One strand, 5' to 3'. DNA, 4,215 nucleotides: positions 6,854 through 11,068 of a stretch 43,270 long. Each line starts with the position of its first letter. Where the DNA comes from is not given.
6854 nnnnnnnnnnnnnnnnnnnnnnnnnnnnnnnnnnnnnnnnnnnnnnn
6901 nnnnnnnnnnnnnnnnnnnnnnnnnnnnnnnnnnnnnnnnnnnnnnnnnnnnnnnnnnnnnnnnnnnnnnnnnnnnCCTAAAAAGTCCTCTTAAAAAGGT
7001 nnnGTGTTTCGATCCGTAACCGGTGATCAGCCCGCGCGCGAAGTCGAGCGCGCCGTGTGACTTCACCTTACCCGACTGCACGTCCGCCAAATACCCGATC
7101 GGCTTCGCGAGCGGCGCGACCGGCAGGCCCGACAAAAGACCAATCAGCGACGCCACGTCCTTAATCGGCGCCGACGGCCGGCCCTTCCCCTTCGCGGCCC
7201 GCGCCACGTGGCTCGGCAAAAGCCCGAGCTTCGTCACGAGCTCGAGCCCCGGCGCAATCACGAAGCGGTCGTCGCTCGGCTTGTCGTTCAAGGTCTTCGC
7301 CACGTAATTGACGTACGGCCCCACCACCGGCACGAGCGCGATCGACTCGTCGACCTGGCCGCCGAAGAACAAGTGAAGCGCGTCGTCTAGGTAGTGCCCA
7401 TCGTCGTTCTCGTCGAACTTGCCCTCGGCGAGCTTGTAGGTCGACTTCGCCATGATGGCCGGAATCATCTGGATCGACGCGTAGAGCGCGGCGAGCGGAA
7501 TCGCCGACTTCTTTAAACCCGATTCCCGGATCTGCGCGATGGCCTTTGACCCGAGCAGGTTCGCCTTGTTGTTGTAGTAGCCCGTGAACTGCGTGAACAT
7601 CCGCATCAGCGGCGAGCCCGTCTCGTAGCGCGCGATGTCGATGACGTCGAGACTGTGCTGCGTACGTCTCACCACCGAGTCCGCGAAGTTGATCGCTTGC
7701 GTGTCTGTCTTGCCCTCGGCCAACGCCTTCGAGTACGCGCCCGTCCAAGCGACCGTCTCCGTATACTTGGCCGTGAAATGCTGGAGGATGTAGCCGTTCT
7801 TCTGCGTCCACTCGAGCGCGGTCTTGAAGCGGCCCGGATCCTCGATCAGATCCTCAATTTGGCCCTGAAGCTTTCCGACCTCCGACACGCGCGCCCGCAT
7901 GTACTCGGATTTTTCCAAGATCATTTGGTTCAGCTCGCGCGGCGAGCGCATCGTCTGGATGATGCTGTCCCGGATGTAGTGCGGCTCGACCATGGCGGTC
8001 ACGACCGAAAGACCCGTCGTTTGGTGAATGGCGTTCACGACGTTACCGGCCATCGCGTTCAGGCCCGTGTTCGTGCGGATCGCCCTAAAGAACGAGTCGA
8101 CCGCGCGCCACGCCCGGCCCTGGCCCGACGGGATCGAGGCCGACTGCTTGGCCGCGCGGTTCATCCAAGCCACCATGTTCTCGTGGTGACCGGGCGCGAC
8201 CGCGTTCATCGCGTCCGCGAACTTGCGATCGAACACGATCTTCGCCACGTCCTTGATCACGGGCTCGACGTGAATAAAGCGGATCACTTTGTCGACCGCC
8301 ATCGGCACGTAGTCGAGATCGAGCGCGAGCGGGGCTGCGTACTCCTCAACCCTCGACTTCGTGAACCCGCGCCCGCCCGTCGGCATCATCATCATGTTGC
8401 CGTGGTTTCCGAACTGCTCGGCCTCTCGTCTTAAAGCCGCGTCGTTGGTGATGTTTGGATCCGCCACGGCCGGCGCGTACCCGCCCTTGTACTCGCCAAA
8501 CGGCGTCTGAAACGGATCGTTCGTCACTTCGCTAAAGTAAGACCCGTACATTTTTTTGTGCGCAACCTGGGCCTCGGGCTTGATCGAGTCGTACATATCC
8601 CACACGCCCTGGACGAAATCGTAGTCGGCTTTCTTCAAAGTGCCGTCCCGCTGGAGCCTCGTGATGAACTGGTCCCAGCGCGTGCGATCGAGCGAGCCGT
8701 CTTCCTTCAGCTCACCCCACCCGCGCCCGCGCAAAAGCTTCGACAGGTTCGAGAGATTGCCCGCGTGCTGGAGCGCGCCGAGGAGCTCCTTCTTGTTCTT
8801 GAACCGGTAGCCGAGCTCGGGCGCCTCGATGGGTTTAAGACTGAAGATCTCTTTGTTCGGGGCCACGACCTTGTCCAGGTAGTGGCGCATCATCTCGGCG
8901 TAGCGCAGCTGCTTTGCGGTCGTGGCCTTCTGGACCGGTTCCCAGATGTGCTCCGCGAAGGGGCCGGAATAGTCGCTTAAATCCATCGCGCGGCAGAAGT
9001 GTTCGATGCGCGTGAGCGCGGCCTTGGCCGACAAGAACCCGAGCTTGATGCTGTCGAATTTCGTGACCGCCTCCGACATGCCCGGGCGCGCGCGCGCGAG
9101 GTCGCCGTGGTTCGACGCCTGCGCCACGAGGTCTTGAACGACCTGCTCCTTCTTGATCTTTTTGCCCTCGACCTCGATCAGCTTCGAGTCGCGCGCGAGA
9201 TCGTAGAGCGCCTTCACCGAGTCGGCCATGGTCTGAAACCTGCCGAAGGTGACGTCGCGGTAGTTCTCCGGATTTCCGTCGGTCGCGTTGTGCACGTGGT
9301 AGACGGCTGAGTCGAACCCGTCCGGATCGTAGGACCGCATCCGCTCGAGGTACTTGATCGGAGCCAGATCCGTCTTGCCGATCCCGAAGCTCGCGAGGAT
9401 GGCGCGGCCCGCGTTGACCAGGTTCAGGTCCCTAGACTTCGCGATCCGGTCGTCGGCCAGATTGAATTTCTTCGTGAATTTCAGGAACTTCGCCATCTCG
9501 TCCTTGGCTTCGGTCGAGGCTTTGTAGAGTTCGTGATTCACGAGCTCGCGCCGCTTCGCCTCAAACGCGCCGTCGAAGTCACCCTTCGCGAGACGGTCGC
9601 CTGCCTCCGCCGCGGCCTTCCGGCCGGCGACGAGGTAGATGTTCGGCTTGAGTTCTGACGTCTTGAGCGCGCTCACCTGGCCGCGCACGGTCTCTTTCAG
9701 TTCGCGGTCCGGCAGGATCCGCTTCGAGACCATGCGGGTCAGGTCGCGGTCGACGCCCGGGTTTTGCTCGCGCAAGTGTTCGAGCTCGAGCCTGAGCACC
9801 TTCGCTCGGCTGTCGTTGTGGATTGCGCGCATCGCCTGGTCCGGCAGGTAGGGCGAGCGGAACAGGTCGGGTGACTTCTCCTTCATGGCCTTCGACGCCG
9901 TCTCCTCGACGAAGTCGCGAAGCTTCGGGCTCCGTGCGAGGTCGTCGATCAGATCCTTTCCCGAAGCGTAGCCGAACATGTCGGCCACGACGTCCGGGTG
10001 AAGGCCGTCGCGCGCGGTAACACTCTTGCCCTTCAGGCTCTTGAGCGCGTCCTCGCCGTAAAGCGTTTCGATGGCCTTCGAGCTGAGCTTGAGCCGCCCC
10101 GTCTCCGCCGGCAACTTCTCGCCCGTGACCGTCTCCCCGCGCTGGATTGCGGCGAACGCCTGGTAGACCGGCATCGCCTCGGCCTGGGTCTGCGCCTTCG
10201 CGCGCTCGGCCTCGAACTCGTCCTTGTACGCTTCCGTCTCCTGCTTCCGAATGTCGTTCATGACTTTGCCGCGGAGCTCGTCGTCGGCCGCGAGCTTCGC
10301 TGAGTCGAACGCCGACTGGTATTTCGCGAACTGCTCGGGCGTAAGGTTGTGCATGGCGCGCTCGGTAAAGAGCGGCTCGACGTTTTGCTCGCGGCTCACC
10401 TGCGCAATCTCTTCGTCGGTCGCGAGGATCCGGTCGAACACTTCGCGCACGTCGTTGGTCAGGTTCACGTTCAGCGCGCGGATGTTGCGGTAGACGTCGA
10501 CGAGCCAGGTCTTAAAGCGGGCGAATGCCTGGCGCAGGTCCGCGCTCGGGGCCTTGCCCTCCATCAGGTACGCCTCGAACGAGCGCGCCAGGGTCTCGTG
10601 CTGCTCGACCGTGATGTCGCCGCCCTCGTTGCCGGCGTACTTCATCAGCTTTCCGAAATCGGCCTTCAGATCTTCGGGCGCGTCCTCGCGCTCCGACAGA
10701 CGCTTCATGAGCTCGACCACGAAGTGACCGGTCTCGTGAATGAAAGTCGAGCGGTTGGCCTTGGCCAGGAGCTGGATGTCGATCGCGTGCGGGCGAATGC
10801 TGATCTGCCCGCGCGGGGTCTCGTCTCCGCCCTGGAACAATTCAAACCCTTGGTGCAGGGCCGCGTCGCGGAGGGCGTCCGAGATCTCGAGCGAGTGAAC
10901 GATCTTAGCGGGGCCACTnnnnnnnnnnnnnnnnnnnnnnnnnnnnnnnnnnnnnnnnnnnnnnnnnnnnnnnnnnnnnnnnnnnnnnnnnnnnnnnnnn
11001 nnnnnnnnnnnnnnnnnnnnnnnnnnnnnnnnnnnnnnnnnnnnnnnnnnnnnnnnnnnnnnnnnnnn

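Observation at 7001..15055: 2684-aa ejection-protein-position giant with a zincin motif: a virion-delivered polyvalent effector?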

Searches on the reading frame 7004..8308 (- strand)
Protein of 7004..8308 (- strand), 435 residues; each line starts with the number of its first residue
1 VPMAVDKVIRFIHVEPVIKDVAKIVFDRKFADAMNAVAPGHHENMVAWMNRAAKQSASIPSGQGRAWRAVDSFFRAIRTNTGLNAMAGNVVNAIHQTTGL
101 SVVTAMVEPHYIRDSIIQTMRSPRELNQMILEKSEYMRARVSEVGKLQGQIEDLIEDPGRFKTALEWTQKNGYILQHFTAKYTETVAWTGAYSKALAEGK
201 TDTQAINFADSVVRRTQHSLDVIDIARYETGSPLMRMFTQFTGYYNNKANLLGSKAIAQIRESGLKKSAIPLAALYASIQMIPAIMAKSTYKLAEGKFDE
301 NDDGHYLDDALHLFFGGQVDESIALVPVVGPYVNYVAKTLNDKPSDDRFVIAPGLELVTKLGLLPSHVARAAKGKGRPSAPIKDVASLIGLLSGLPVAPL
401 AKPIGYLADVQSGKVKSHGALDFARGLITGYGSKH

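Call 17: search_protein_families(library=pfam, proteins=[window:7004-8308:-], max_evalue=10)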
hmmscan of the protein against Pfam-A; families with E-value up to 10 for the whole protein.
window:7004-8308:- (435 aa): 0 families

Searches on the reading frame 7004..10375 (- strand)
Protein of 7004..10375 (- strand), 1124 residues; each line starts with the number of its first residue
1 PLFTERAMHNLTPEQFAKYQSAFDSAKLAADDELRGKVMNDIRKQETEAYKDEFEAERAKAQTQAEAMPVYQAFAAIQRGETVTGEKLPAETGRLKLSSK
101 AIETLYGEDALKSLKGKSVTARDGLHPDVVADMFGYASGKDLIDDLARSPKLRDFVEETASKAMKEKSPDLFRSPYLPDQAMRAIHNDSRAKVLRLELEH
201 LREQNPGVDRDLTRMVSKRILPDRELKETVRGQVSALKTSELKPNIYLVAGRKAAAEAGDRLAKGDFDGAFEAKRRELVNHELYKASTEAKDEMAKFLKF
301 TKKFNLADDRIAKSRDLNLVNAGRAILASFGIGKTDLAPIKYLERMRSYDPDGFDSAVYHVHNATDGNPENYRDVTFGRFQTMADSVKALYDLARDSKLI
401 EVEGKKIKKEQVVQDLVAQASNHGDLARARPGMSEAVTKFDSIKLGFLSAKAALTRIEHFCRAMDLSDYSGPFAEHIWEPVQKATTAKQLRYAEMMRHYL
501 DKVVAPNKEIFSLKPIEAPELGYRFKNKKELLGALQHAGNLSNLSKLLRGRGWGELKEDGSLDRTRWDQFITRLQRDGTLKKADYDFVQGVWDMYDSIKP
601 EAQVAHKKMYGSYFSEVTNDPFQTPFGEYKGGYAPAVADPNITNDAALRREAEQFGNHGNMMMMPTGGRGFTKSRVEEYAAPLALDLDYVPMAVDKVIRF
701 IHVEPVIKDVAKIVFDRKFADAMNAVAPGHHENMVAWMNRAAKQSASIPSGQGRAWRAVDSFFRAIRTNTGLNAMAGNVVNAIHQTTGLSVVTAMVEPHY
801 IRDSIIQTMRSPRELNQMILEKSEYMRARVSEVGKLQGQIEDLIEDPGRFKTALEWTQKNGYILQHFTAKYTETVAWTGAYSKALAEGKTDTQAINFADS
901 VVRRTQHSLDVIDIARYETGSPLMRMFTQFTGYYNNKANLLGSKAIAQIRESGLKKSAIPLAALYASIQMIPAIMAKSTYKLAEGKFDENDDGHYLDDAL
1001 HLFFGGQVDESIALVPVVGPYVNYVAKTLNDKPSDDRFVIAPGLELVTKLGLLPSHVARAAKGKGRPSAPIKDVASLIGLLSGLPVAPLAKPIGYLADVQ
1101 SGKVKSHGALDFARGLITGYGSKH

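Call 100: search_dna_similar(query=window:7004-10375:-, collection=phages, mode=protein, max_rows=40, rows=spread, max_evalue=0.001)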
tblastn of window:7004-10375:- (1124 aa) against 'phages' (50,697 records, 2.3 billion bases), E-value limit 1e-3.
Records with a match: 50; places in all: 51; records where one place covers at least 80% of the query: 45.
Best place of each record, by identity: <60% 50.
By first word of the organism name: Xanthomonas 15; Caudoviricetes 6; Vibrio 6; Pseudomonas 5; Bordetella 5; Caulobacter 4; Phage 1; Limnohabitans 1; Acinetobacter 1; Cobetia 1; and 5 more.
By host as written in the record: - 18; Xanthomonas albilineans CFBP2523 6; Xanthomonas citri 4; Vibrio splendidus 3; Caulobacter vibrioides CB15 3; Pseudomonas fluorescens UFV 041 2; Bordetella bronchiseptica 2; Limnohabitans sp. DCL3 1; and 11 more.
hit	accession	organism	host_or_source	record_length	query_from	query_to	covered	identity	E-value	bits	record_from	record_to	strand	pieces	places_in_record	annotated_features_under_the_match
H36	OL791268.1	Phage zth2-2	-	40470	1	1119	100%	37.1%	0e+0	727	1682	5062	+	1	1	record has no annotation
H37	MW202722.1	Caudoviricetes sp.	Manatee Spring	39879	1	1123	100%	33.3%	1e-175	579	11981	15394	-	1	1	crystallin beta/gamma motif-containing protein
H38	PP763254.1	Acinetobacter phage Ab9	Acinetobacter baumannii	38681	96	1119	91%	28.7%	2e-133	455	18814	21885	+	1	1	hypothetical protein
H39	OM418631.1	Pseudomonas phage UFJF_PfDIW6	Pseudomonas fluorescens UFV 041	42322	2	1119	99%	25.5%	5e-76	282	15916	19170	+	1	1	hypothetical protein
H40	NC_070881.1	Pseudomonas phage UFJF_PfDIW6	Pseudomonas fluorescens UFV 041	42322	2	1119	99%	25.5%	5e-76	282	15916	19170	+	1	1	hypothetical protein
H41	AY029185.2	Bordetella phage BPP-1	-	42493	1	1112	99%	25.3%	4e-70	264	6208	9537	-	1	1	bbp10: Bbp10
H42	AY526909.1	Bordetella phage BIP-1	-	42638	1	1112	99%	25.3%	4e-70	264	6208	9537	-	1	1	none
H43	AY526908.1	Bordetella phage BMP-1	-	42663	1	1112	99%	25.3%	4e-70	264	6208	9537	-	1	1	none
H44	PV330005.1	Bordetella phage vB_BbrP_003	Bordetella bronchiseptica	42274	1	1112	99%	25.0%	2e-69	262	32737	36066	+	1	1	hypothetical protein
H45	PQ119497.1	Cobetia phage Carin1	Cobetia marina DSMZ4741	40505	1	1117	99%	24.7%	3e-65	249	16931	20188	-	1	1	hypothetical protein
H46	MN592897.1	Vibrio phage MZH0603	Vibrio variabilis R-40492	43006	1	1099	98%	24.5%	8e-62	238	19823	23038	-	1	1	coil containing protein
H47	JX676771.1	Pseudomonas phage AF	soil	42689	1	1119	100%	24.1%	7e-59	229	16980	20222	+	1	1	hypothetical protein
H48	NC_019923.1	Pseudomonas phage AF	soil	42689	1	1119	100%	24.1%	7e-59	229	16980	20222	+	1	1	hypothetical protein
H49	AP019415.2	Pseudomonas phage HU1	Pseudomonas lactis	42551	1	1119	100%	23.4%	5e-56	220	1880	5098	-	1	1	hypothetical protein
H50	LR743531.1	Xanthomonas phage Tenjo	Phage obtained from sewage water ...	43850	11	1103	97%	23.7%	1e-44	183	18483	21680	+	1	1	Phage protein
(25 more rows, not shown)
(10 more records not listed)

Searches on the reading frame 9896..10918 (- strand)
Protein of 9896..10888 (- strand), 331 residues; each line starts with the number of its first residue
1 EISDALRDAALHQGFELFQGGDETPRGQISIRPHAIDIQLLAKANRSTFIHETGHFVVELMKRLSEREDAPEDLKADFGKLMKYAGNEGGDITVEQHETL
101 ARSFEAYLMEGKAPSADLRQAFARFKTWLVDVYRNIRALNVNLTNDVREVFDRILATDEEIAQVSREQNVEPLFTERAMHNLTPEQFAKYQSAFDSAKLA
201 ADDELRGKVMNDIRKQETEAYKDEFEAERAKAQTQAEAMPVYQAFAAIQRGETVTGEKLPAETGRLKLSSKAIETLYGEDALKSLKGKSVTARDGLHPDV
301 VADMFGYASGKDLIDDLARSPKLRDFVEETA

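Call 17: search_protein_families(library=pfam, proteins=[window:9956-10918:-], max_evalue=10)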
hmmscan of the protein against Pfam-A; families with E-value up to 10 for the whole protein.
window:9956-10918:- (321 aa): 0 families

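Call 25: find_homologous_proteins(query=window:9896-10888:-, max_evalue=0.001)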
Query window:9896-10888:- (331 aa): 23 proteins with E <= 0.001 among 4558 candidates.
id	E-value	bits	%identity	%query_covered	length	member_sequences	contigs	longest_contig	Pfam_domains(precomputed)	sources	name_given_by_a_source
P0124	8.9e-54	201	40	85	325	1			-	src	-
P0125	3.3e-53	199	38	95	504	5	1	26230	-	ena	-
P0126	2.3e-51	193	38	92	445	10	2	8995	-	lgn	-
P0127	4.8e-48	182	36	91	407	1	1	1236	-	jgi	jgi:hypothetical protein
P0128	3.5e-41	160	40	69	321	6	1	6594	-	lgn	-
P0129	2.3e-35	141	45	47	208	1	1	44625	-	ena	-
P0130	2.9e-34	137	50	47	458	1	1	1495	-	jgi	-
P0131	2.1e-33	134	46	47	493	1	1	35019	-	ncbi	-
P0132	1.1e-32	132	47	47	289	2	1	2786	-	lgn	-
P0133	1.2e-31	128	46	45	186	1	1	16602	-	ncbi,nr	ncbi:MAG: hypothetical protein LBB60_10500, partial [Desulfovibrio sp.]|nr:hypothetical protein [Des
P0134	3.3e-31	127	33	96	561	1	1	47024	-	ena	-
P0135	4.5e-30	123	48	43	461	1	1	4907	PF18798.7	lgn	-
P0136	6.3e-28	116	42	48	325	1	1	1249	-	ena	-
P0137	7.0e-28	116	44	50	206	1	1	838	-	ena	-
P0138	2.4e-27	114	45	43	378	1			PF23802.2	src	-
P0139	1.1e-26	112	36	64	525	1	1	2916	PF18818.8,PF18819.7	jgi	jgi:hypothetical protein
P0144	8.3e-19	86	37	47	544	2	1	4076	PF18838.8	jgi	jgi:hypothetical protein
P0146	2.7e-5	42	33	31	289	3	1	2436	PF18798.7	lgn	-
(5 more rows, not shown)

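Call 27: search_protein_families(library=pfam, proteins=[P0139, P0135, P0138, P0144, P0146, P0134, P0131], max_evalue=0.1)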
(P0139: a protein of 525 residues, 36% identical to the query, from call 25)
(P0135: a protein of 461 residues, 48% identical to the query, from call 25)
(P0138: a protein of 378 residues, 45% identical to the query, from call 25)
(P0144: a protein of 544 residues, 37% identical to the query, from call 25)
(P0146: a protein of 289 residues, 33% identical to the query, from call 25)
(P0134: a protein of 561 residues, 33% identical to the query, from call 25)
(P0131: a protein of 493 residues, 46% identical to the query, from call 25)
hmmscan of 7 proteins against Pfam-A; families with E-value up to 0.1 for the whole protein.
P0139 (525 aa): 2 families
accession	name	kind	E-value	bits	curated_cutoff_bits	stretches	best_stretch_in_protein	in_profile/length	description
PF18818.7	MPTase-PolyVal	-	4.5e-31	108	27.5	1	333-457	1-122/126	Zincin-like metallopeptidase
PF18819.6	MuF_C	-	1.2e-15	58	27.6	1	1-95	16-102/103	Phage MuF-C-terminal domain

P0135 (461 aa): 3 families
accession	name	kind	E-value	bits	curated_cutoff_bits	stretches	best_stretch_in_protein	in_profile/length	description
PF18798.6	LPD3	-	3.3e-25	88.9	27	1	124-236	2-114/114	Large polyvalent protein-associated domain 3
PF18760.7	ART-PolyVal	-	0.00037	21.7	31.2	1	5-85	30-130/140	ADP-Ribosyltransferase in polyvalent proteins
PF20227.3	DUF6586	-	0.046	14.5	27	1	349-449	23-129/153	Family of unknown function (DUF6586)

P0138 (378 aa): 1 family
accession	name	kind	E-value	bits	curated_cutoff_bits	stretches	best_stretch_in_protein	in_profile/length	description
PF23802.1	DUF7178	-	1.8e-09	38.2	27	2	59-100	150-191/193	Family of unknown function (DUF7178)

P0144 (544 aa): 3 families
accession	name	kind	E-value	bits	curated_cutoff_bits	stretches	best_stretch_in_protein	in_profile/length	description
PF18838.6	LPD23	-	1.6e-20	73.1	27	1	54-112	1-57/58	Large polyvalent protein associated domain 23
PF13485.12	Peptidase_MA_2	-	0.0048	17.2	32.4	0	153-194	41-82/201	Peptidase MA superfamily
PF06114.19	Peptidase_M78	-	0.016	15.5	22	0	150-192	14-56/123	IrrE N-terminal-like domain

P0146 (289 aa): 2 families
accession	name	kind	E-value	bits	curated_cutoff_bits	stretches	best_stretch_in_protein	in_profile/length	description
PF18798.6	LPD3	-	4.6e-07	30.5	27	1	5-71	37-107/114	Large polyvalent protein-associated domain 3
PF25375.1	Lin-15B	-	0.0095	16.4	27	1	199-243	44-87/121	Lin-15B-like domain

P0134 (561 aa): 0 families

P0131 (493 aa): 0 families
